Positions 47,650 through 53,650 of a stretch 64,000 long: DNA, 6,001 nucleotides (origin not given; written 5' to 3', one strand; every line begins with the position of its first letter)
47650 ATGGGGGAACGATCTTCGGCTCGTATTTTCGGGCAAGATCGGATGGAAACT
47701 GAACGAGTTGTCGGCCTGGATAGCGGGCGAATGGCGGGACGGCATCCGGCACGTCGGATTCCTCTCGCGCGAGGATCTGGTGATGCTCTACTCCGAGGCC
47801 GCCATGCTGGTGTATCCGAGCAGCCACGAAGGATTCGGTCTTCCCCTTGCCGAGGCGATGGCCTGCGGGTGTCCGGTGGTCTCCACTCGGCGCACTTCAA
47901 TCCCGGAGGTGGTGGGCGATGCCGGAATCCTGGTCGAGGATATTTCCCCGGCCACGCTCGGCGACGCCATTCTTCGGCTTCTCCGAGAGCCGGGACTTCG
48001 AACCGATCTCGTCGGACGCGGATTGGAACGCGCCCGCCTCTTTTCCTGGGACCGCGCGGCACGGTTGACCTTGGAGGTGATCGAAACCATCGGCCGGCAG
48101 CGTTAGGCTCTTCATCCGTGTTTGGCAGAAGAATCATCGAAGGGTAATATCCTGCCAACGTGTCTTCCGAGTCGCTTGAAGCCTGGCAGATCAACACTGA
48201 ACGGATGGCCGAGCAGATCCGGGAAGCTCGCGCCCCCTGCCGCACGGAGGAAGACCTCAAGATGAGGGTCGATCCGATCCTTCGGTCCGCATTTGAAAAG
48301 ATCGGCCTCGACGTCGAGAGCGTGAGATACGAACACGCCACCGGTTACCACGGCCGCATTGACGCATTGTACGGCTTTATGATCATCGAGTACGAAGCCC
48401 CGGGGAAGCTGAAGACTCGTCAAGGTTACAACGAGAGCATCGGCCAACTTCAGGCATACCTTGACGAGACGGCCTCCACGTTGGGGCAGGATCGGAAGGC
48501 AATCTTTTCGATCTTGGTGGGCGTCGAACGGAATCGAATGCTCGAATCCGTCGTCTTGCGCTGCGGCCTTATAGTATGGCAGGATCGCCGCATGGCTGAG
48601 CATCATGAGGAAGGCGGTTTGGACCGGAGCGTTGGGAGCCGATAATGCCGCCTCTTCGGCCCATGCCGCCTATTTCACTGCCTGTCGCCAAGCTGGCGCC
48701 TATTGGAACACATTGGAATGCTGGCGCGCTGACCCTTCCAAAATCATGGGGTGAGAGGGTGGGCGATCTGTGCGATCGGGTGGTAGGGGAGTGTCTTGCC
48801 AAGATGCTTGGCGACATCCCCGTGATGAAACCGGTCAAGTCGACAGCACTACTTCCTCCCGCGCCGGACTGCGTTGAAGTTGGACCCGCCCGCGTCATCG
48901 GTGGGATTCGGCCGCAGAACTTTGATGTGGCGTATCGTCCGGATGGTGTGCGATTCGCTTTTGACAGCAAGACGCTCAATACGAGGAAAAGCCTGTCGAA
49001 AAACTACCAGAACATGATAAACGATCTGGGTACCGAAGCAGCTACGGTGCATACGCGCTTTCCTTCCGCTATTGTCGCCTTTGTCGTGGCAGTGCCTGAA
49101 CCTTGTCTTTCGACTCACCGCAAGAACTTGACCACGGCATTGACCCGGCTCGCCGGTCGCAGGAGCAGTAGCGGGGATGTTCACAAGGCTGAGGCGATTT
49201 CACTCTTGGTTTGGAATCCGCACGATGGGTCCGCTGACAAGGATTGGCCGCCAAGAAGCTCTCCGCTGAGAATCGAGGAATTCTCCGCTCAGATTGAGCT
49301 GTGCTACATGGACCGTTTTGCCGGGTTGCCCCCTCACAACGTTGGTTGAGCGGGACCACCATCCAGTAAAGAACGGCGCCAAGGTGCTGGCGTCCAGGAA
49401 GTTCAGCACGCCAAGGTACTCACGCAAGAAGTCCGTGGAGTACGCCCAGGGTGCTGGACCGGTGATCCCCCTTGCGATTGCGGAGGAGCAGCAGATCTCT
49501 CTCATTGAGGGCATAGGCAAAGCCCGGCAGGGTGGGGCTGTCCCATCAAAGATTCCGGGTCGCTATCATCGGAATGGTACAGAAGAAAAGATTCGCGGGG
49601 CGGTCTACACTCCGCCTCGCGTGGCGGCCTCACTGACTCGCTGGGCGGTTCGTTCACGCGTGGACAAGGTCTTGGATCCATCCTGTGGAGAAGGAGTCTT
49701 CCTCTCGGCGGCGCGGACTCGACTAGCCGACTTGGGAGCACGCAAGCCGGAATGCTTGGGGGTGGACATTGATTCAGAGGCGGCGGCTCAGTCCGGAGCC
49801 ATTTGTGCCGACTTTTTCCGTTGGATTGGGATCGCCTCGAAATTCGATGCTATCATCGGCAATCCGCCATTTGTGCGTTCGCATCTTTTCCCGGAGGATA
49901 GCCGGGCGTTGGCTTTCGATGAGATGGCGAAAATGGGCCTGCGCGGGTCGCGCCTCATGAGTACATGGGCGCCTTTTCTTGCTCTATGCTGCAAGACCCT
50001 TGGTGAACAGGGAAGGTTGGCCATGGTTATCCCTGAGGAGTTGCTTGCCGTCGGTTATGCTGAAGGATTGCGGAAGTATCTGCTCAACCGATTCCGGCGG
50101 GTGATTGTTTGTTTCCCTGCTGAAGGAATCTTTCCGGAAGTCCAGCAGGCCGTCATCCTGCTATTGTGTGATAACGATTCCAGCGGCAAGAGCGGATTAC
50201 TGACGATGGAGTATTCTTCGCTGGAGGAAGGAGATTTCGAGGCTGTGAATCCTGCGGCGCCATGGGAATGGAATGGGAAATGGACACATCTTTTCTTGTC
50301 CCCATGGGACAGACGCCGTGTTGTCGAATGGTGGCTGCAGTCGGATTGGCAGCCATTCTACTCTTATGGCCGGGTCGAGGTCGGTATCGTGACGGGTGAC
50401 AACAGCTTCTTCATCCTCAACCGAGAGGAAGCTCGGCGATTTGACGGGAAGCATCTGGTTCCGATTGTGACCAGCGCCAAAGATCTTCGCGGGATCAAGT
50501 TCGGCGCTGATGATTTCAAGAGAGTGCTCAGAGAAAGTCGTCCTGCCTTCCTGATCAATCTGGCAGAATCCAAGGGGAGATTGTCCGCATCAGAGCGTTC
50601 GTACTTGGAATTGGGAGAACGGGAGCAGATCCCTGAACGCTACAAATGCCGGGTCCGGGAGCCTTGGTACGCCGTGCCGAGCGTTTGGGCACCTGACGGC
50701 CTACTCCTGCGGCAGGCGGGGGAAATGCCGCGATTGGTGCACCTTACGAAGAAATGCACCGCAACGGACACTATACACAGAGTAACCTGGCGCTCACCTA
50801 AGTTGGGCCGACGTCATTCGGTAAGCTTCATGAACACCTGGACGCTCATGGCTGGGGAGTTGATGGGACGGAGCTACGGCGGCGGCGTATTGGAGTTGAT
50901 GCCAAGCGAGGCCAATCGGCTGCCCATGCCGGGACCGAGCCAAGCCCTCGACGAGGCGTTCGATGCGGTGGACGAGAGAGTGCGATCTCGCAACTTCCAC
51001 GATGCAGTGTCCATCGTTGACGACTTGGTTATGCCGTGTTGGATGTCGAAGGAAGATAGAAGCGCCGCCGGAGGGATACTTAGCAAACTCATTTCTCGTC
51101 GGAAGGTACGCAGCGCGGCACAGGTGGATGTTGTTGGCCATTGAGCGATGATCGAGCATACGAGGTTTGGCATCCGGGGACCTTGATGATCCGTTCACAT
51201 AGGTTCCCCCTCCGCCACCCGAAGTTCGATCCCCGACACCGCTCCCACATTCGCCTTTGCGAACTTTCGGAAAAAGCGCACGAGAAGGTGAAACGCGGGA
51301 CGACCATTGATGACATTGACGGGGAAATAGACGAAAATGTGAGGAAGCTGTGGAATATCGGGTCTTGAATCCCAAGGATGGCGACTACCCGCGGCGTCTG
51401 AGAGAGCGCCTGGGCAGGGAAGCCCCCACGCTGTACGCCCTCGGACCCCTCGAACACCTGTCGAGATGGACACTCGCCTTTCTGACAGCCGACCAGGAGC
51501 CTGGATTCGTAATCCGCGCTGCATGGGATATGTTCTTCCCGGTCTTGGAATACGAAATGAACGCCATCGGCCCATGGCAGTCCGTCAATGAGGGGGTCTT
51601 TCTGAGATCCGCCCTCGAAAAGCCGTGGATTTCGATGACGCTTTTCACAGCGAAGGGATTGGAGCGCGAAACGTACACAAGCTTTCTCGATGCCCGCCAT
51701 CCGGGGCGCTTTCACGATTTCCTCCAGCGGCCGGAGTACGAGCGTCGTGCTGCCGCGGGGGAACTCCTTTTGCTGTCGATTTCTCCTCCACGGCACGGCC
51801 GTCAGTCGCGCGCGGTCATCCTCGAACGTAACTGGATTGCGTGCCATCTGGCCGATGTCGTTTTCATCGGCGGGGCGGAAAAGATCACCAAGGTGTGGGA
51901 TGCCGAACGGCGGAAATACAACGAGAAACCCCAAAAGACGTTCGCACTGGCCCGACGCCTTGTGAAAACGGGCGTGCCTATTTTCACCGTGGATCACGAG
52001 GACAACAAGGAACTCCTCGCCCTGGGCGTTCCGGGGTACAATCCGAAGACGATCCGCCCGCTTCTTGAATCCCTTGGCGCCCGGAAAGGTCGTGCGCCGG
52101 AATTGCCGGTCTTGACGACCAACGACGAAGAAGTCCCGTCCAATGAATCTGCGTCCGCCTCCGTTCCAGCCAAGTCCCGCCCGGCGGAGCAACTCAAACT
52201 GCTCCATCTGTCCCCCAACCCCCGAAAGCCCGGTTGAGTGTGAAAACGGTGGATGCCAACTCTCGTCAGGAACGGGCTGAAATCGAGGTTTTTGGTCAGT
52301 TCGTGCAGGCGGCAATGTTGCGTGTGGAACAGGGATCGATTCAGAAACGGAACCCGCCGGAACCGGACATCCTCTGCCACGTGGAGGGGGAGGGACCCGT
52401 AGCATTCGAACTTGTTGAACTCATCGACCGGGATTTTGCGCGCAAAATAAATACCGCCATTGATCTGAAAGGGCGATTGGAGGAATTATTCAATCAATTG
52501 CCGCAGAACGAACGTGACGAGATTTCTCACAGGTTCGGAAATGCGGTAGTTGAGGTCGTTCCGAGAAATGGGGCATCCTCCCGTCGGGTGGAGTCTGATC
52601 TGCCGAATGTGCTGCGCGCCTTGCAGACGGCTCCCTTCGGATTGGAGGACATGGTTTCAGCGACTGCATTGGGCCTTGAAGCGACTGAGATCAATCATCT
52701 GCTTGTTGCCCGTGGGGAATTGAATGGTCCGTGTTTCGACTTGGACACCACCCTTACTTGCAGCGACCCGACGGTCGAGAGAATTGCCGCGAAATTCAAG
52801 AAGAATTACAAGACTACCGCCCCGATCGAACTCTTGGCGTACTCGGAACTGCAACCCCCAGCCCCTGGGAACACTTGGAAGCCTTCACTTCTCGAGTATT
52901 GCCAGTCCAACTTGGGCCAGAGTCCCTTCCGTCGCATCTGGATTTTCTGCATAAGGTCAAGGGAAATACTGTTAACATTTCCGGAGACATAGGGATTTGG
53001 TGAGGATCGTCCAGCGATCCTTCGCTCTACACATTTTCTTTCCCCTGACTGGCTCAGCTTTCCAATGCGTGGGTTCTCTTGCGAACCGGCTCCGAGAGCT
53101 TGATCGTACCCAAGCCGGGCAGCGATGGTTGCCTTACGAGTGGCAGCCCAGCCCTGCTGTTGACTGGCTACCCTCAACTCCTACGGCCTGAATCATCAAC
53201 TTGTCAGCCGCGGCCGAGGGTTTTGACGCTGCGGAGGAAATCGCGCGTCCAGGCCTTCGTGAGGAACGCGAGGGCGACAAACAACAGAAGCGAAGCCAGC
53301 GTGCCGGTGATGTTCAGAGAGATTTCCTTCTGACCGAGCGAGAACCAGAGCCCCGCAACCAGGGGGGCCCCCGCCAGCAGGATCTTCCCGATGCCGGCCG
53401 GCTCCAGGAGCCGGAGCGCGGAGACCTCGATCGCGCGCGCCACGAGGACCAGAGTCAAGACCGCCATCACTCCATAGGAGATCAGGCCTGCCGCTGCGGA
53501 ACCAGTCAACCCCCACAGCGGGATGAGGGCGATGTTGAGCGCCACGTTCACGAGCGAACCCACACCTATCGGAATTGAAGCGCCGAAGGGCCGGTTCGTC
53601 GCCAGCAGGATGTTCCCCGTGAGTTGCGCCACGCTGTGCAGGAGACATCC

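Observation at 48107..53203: Low-GC island interrupting the polysaccharide locus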

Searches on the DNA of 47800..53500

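Call 94: search_rna_families(source=window, start=47800, end=53500, threshold=evalue, max_evalue=1)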
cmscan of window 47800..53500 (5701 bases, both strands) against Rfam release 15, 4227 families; matches with E-value up to 1: 0.
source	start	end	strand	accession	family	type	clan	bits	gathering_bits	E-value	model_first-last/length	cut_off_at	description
